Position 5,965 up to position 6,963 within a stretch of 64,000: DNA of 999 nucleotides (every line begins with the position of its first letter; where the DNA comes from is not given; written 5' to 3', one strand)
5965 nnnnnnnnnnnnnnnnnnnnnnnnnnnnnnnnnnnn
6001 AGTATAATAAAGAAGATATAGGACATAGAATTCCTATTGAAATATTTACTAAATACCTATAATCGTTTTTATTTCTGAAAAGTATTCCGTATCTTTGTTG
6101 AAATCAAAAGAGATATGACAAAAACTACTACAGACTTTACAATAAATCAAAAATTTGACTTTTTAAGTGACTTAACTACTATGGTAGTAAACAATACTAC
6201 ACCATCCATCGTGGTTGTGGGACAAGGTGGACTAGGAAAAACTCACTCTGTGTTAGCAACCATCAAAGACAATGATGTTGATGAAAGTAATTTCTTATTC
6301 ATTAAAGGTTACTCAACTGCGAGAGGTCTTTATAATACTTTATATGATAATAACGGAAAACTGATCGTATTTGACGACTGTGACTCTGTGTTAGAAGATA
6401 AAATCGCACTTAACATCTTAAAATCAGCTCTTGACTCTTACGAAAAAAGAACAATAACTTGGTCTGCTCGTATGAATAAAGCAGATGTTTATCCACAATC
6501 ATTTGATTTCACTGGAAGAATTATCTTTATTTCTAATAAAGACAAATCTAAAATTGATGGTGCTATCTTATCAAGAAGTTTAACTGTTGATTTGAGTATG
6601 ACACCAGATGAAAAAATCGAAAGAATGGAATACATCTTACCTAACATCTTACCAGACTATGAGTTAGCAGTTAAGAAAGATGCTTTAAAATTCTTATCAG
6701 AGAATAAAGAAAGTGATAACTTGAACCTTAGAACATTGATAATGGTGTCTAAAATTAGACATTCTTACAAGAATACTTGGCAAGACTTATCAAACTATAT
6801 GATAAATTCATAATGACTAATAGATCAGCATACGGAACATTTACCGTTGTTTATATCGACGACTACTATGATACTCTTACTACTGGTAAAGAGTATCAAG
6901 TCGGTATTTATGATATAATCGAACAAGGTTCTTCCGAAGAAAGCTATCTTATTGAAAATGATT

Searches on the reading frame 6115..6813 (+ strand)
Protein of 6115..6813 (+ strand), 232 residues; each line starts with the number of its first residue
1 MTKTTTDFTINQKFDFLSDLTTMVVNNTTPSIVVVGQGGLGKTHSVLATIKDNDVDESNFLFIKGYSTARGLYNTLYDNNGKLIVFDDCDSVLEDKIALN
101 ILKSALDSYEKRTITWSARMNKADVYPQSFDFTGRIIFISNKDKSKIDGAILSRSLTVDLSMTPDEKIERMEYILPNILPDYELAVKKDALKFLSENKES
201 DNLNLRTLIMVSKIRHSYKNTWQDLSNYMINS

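Call 62: search_protein_families(library=phrogs, proteins=[window:6115-6813:+], max_evalue=0.00001)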
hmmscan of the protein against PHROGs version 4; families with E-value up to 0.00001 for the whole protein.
window:6115-6813:+ (232 aa): 2 families
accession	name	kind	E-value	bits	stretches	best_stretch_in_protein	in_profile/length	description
phrog_1250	-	unknown function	2.5e-50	172.3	1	4-229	79-324/327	unknown function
phrog_168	-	DNA, RNA and nucleotide metabolism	2.8e-06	28.3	1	17-175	31-170/314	clamp loader of DNA polymerase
